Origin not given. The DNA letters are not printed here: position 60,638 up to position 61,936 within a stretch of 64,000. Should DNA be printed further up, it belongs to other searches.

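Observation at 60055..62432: Perfect CRP-box palindrome abutting the start codon of a Crp/Fnr regulator and facing an ATPase-less ABC operon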

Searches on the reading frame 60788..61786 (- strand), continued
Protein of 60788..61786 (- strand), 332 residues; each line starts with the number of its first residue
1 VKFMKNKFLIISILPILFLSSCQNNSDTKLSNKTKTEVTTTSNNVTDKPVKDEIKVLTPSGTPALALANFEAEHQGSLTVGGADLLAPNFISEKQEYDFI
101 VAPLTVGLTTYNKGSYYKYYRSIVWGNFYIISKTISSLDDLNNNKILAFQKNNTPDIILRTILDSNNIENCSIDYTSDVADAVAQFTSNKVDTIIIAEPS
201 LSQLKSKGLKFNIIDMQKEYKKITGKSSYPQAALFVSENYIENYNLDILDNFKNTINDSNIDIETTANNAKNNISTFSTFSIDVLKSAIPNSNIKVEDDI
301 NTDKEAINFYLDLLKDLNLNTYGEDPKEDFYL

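Call 51: fold_search(model_id=the predicted structure, library=pdb)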
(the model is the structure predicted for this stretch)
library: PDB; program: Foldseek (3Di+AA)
matches with E <= 10: 1641; with E <= 0.001: 1060
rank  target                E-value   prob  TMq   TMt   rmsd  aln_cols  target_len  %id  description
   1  3hn0_A                2.8e-16  1.00  0.71  0.83   3.4       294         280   21  CRYSTAL STRUCTURE OF AN ABC TRANSPORTER (BDI_1369) FROM PARABACTEROIDES DISTASONIS AT 1.75 A RESOLUTION (released 2009-07-07)
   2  3hn0_B                2.8e-16  1.00  0.67  0.77   4.3       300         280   20  CRYSTAL STRUCTURE OF AN ABC TRANSPORTER (BDI_1369) FROM PARABACTEROIDES DISTASONIS AT 1.75 A RESOLUTION (released 2009-07-07)
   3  7an9_B                6.5e-13  1.00  0.56  0.65   4.7       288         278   16  Enzyme of biosynthetic pathway (released 2022-04-20)
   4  7an9_A                1.0e-12  1.00  0.57  0.65   5.0       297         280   15  Enzyme of biosynthetic pathway (released 2022-04-20)
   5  7an7_A                1.2e-12  1.00  0.57  0.65   5.3       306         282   16  Enzyme of biosynthetic pathway (released 2022-04-20)
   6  7an6_A                1.9e-12  1.00  0.57  0.65   4.5       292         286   16  Enzyme of biosynthetic pathway (released 2022-04-20)
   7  7ywc_B                2.4e-12  1.00  0.55  0.62   4.8       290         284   16  Enzyme of biosynthetic pathway (released 2022-10-26)
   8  9b1u                  2.7e-12  1.00  0.65  0.70   4.2       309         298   14  Crystal structure of PqqT with PQQ bound (released 2024-08-21)
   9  7an7_B                2.7e-12  1.00  0.57  0.65   4.6       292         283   16  Enzyme of biosynthetic pathway (released 2022-04-20)
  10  7an8_B                3.9e-12  1.00  0.55  0.62   5.0       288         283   14  Enzyme of biosynthetic pathway (released 2022-04-20)
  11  7an6_B                5.4e-12  1.00  0.56  0.63   5.5       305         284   15  Enzyme of biosynthetic pathway (released 2022-04-20)
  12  7ywc_A                5.7e-12  1.00  0.56  0.63   5.6       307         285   15  Enzyme of biosynthetic pathway (released 2022-10-26)
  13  3un6                  6.1e-12  1.00  0.64  0.71   4.0       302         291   15  2.0 Angstrom Crystal Structure of Ligand Binding Component of ABC-type Import System from Staphylococcus aureus with Zin (released 2011-12-07)
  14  3qsl_B                6.9e-12  1.00  0.56  0.56   5.4       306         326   17  Structure of CAE31940 from Bordetella bronchiseptica RB50 (released 2011-03-23)
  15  9b1v                  8.3e-12  1.00  0.65  0.72   4.2       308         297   13  Crystal structure of PqqT with PQQ and Gd3+ bound (released 2024-08-21)
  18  7ahr_A                1.0e-11  1.00  0.57  0.65   5.2       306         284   15  Enzyme of biosynthetic pathway (released 2021-10-06)
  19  7ahr_B                1.0e-11  1.00  0.56  0.63   5.4       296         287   15  Enzyme of biosynthetic pathway (released 2021-10-06)
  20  7an5_B                1.1e-11  1.00  0.57  0.64   4.5       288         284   16  Enzyme of biosynthetic pathway (released 2022-04-20)
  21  7an5_A                1.1e-11  1.00  0.56  0.63   5.6       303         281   15  Enzyme of biosynthetic pathway (released 2022-04-20)
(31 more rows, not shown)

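Call 57: find_encoding_contigs(protein=P0014, flank=8000, max_places=2)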
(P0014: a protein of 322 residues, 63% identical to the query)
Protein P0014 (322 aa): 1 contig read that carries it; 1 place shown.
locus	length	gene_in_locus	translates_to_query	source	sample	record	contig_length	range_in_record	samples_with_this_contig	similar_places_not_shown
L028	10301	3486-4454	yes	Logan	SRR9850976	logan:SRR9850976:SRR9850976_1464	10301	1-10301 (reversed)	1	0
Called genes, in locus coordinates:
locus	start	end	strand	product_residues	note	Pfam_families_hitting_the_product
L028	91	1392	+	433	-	PF00654:Voltage_CLC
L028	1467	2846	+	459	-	-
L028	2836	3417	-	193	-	PF00027:cNMP_binding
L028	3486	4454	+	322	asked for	-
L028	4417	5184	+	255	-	PF00528:BPD_transp_1 (weak)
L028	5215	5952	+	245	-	PF01643:Acyl-ACP_TE, PF20791:Acyl-ACP_TE_C (weak)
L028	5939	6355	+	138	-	-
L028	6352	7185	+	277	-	PF00483:NTP_transferase, PF12804:NTP_transf_3 (weak)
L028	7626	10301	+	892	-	?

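Call 59: find_related_loci(query=A4, collection=metagenome_contigs, flank=6000)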
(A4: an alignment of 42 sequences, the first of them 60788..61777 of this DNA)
Query A4 (329 aa) in metagenome_contigs; peptide patterns used: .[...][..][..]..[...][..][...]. (x = any residue, [..] = any of these).
570 stretches matched a pattern; 441 encode a relative of the query (tblastn E <= 1e-3); the best 80 are kept; 80 distinct loci.
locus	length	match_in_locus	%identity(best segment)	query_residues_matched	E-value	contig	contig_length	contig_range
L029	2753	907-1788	37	35-328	2e-59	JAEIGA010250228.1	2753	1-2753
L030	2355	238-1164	36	1-328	3e-58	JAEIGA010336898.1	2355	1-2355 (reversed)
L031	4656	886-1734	39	49-328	3e-57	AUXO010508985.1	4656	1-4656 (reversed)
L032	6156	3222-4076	38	47-328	2e-56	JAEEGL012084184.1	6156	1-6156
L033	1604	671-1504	41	53-329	1e-57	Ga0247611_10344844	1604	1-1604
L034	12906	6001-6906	37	5-329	1e-52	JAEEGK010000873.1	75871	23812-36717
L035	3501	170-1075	37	5-329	4e-52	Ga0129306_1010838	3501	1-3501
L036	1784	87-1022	34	1-329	5e-51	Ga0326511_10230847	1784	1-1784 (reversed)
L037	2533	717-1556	37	51-329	2e-49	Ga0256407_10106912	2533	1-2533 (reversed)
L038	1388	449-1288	36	51-329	2e-49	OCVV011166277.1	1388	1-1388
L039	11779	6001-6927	33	1-328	2e-46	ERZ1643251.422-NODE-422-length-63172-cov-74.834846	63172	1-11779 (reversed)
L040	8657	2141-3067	33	1-328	4e-46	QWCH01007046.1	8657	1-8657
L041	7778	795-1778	33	1-329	1e-45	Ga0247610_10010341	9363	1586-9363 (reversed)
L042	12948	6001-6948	34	4-329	3e-45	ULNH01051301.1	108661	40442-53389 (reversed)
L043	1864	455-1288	35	50-328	3e-46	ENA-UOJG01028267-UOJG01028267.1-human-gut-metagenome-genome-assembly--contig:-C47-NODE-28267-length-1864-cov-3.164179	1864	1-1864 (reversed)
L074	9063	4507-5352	35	48-328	2e-37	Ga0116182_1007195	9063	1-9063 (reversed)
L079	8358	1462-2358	34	35-328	2e-36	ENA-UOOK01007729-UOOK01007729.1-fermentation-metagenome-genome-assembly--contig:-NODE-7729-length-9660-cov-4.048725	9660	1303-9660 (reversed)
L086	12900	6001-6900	32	1-328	2e-34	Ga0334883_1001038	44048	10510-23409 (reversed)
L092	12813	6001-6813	32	50-328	1e-32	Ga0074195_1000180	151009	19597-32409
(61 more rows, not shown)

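Call 71: search_protein_families(library=pfam, proteins=[L092:2368-4179:+, L092:4176-5936:+, L092:7599-8261:+, L092:8254-9114:+, L092:9104-9841:+, L092:9844-10554:+, L086:2437-4257:+, L086:4241-6004:+, L079:246-1397:+, L074:1413-2669:+], max_evalue=0.001)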
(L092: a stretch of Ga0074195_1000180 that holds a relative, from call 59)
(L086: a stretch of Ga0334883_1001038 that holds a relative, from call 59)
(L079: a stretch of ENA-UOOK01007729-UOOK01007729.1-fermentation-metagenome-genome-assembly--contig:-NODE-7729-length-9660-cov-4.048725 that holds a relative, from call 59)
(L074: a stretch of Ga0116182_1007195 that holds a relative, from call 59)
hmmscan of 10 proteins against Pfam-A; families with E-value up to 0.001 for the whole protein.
L092:2368-4179:+ (603 aa): 13 families
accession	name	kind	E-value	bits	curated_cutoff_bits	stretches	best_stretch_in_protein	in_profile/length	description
PF01512.22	Complex1_51K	-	4.3e-46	157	31.2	1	160-329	3-149/150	Nuo51 FMN-binding domain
PF10589.14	NADH_4Fe-4S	-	4.9e-36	122.9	23.5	1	440-524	1-85/85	NADH-ubiquinone oxidoreductase-F iron-sulfur binding region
PF00037.32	Fer4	-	1.1e-12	47.7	21.1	2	571-593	2-24/24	4Fe-4S binding domain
PF14697.11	Fer4_21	-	1.7e-10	41.3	35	1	543-593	4-58/59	4Fe-4S dicluster domain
PF12838.12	Fer4_7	-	5.4e-09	36.8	27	1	546-591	1-52/52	4Fe-4S dicluster domain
PF12797.12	Fer4_2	-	5.6e-08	32.7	24.5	1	571-589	4-22/22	4Fe-4S binding domain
PF13187.11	Fer4_9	-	1e-07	32.3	27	1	546-592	1-52/52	4Fe-4S dicluster domain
PF12837.12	Fer4_6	-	2.6e-07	30.7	25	2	573-592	5-24/24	4Fe-4S binding domain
PF01257.25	2Fe-2S_thioredx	-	1.5e-06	28.6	24.8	1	4-79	65-142/145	Thioredoxin-like [2Fe-2S] ferredoxin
PF13237.11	Fer4_10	-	1.5e-06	28.4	25.5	2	544-588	6-53/53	4Fe-4S dicluster domain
PF13484.11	Fer4_16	-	3.8e-06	28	30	0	546-565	1-20/66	4Fe-4S double cluster binding domain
PF10531.15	SLBB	-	3.5e-05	24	27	1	354-401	3-53/55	SLBB domain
PF13183.11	Fer4_8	-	0.0001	23.2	27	0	575-595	3-24/68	4Fe-4S dicluster domain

L092:4176-5936:+ (586 aa): 17 families
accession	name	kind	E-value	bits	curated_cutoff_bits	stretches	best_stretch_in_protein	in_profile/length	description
PF02906.19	Fe_hyd_lg_C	-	6.4e-96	321.2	22.1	1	228-511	1-245/245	Iron only hydrogenase large subunit, C-terminal domain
PF02256.22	Fe_hyd_SSU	-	6e-23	81.1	24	1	525-579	2-56/56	Iron hydrogenase small subunit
PF13510.11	Fer2_4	-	5.6e-18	65.2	22.8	1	2-77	2-80/82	2Fe-2S iron-sulfur cluster binding domain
PF00037.32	Fer4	-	1.9e-10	40.5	21.1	2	146-162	2-18/24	4Fe-4S binding domain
PF12838.12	Fer4_7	-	1.2e-09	38.9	27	1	151-209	1-52/52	4Fe-4S dicluster domain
PF13237.11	Fer4_10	-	7e-08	32.7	25.5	0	145-163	2-21/53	4Fe-4S dicluster domain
PF22117.2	Fer4_Nqo3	-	3.3e-06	27.6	27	1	148-210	7-66/67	NADH-quinone oxidoreductase subunit 3, ferredoxin-like domain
PF10588.14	NADH-G_4Fe-4S_3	-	1e-05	25.4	27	1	87-122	3-38/40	NADH-ubiquinone oxidoreductase-G iron-sulfur binding region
PF22609.1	Fe_hydrogense_Fe-S_bd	-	1.3e-05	25.1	27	1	81-118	2-39/41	Iron hydrogenase 1-like, iron-sulfur centre-binding domain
PF14697.11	Fer4_21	-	2.6e-05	24.7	35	1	146-209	2-56/59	4Fe-4S dicluster domain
PF13484.11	Fer4_16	-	2.7e-05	25.3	30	1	195-217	2-25/66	4Fe-4S double cluster binding domain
PF12837.12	Fer4_6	-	5.5e-05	23.4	25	1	145-163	2-20/24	4Fe-4S binding domain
PF13187.11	Fer4_9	-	7.3e-05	23.2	27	1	151-209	1-51/52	4Fe-4S dicluster domain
PF12797.12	Fer4_2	-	7.7e-05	22.9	24.5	1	144-162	2-20/22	4Fe-4S binding domain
PF13459.11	Fer4_15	-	9.7e-05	23.4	22.4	0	147-164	3-20/66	4Fe-4S single cluster domain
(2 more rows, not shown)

L092:7599-8261:+ (220 aa): 1 family
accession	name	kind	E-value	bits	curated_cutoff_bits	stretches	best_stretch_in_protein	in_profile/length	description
PF00440.29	TetR_N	-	8.2e-07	29.2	24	1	36-77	4-45/47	Bacterial regulatory proteins, tetR family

L092:8254-9114:+ (286 aa): 2 families
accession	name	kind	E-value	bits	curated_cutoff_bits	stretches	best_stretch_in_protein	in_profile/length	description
PF00005.33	ABC_tran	-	9.3e-30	104.5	25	1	20-158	2-137/137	ABC transporter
PF13304.12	AAA_21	-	2.1e-09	38.3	27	1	115-188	208-299/304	AAA domain, putative AbiEii toxin, Type IV TA system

L092:9104-9841:+ (245 aa): 3 families
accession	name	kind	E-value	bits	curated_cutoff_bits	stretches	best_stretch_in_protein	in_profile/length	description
PF01061.29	ABC2_membrane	-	1.1e-10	41.9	26.9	1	25-190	28-196/211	ABC-2 type transporter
PF24686.1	FLQE3_permease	-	2.8e-10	40.7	60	1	8-206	6-194/232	Fluoroquinolones export permease protein family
PF12698.13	ABC2_membrane_3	-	9.5e-07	28.6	31.6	1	43-228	159-343/347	ABC-2 family transporter protein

L092:9844-10554:+ (236 aa): 1 family
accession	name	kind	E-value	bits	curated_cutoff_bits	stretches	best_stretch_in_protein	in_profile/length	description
PF01061.29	ABC2_membrane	-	0.00049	20.1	26.9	1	5-165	6-172/211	ABC-2 type transporter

L086:2437-4257:+ (606 aa): 11 families
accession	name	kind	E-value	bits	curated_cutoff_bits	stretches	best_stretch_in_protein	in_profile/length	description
PF01512.22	Complex1_51K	-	8.1e-48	162.6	31.2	1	157-328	1-149/150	Nuo51 FMN-binding domain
PF10589.14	NADH_4Fe-4S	-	9.2e-36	122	23.5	1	439-523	1-85/85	NADH-ubiquinone oxidoreductase-F iron-sulfur binding region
PF00037.32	Fer4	-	2.3e-09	37.1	21.1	2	571-592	3-24/24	4Fe-4S binding domain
PF14697.11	Fer4_21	-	2.9e-09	37.3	35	1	543-591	5-57/59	4Fe-4S dicluster domain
PF12837.12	Fer4_6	-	1.9e-08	34.3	25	2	543-561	6-24/24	4Fe-4S binding domain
PF13237.11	Fer4_10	-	2.9e-08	33.9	25.5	1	540-587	3-53/53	4Fe-4S dicluster domain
PF12838.12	Fer4_7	-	1.3e-07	32.4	27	1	545-590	1-52/52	4Fe-4S dicluster domain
PF12797.12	Fer4_2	-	2.3e-07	30.7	24.5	1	540-558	4-22/22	4Fe-4S binding domain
PF13187.11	Fer4_9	-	1.6e-06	28.4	27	1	545-591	1-52/52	4Fe-4S dicluster domain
PF10531.15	SLBB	-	3.7e-06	27.1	27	1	353-400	3-53/55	SLBB domain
PF13484.11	Fer4_16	-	1.5e-05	26.1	30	1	545-566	1-21/66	4Fe-4S double cluster binding domain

L086:4241-6004:+ (587 aa): 13 families
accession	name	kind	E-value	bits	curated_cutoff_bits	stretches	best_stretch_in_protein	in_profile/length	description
PF02906.19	Fe_hyd_lg_C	-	1.1e-92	310.6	22.1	1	229-511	2-245/245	Iron only hydrogenase large subunit, C-terminal domain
PF02256.22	Fe_hyd_SSU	-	4.4e-26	91.1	24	1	525-579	2-56/56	Iron hydrogenase small subunit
PF13510.11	Fer2_4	-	4.7e-17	62.2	22.8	1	4-79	3-81/82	2Fe-2S iron-sulfur cluster binding domain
PF00037.32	Fer4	-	2.1e-08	34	21.1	1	195-211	8-24/24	4Fe-4S binding domain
PF13237.11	Fer4_10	-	1.5e-07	31.6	25.5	1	145-206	2-53/53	4Fe-4S dicluster domain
PF12838.12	Fer4_7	-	3.2e-06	28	27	1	151-209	1-52/52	4Fe-4S dicluster domain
PF10588.14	NADH-G_4Fe-4S_3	-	8.3e-06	25.7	27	1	89-123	4-38/40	NADH-ubiquinone oxidoreductase-G iron-sulfur binding region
PF25160.1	LdpA_Fe-S-bd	-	1.1e-05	25.6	27.6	0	191-215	24-48/49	LdpA Fe-S cluster-binding domain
PF22117.2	Fer4_Nqo3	-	2.5e-05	24.8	27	1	147-210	6-66/67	NADH-quinone oxidoreductase subunit 3, ferredoxin-like domain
PF14697.11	Fer4_21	-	2.5e-05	24.7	35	1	147-210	3-57/59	4Fe-4S dicluster domain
PF13484.11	Fer4_16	-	9.4e-05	23.6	30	1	195-218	2-24/66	4Fe-4S double cluster binding domain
PF13187.11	Fer4_9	-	0.00023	21.6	27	1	151-210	1-52/52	4Fe-4S dicluster domain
PF12837.12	Fer4_6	-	0.00079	19.7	25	0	148-162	5-19/24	4Fe-4S binding domain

L079:246-1397:+ (383 aa): 2 families
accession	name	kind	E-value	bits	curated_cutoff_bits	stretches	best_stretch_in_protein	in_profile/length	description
PF02906.19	Fe_hyd_lg_C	-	8.1e-92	307.7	22.1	1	21-309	3-245/245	Iron only hydrogenase large subunit, C-terminal domain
PF02256.22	Fe_hyd_SSU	-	1.3e-25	89.7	24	1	323-377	2-56/56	Iron hydrogenase small subunit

L074:1413-2669:+ (418 aa): 4 families
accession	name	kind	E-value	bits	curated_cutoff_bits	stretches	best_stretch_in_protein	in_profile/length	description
PF01512.22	Complex1_51K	-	3.6e-45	154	31.2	1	45-216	1-149/150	Nuo51 FMN-binding domain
PF10589.14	NADH_4Fe-4S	-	1.8e-25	89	23.5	1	326-408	1-83/85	NADH-ubiquinone oxidoreductase-F iron-sulfur binding region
PF10531.15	SLBB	-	1.5e-07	31.6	27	1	240-282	2-44/55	SLBB domain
PF22461.2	SLBB_2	-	0.00053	20.5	27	0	238-297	1-62/79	SLBB domain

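Call 81: list_cluster_members(proteins=[P0018, P0025, P0026, P0028, P0034, P0056, P0059, P0003, P0029])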
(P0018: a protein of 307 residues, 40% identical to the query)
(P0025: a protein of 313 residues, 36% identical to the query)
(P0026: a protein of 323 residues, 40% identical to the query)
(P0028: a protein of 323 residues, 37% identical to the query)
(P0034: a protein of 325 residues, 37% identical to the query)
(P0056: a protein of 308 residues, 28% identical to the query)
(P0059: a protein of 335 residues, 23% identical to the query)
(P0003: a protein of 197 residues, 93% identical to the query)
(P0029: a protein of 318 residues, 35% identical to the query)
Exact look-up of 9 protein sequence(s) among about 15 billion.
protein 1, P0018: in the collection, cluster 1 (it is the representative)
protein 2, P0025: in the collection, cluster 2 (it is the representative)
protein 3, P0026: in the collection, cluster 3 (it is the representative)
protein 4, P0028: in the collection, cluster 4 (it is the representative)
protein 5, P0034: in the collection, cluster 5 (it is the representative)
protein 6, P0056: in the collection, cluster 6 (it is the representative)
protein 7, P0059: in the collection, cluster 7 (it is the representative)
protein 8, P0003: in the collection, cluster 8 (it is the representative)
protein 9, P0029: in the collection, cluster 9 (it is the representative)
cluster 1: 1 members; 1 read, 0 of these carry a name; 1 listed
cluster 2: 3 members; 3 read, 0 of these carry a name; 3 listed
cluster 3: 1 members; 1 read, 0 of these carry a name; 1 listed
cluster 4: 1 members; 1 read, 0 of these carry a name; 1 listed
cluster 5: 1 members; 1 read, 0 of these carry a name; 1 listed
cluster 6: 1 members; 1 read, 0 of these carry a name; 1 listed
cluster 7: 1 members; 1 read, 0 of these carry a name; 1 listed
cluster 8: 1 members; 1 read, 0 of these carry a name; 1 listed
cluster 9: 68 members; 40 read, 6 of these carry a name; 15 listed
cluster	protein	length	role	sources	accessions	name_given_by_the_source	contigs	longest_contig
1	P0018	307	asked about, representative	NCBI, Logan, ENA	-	-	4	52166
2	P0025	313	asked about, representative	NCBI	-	-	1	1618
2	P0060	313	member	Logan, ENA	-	-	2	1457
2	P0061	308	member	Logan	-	-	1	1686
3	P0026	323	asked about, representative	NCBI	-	-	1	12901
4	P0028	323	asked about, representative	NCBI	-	-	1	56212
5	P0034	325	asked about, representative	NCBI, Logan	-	-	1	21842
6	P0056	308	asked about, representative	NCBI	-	-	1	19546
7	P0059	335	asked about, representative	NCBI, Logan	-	-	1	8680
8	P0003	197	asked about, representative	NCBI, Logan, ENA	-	-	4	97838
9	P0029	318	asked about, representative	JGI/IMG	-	NitT/TauT family transport system substrate-binding protein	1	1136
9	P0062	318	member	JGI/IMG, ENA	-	NitT/TauT family transport system substrate-binding protein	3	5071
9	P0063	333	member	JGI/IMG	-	NitT/TauT family transport system substrate-binding protein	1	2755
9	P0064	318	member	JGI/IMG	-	NitT/TauT family transport system substrate-binding protein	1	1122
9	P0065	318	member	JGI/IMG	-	NitT/TauT family transport system substrate-binding protein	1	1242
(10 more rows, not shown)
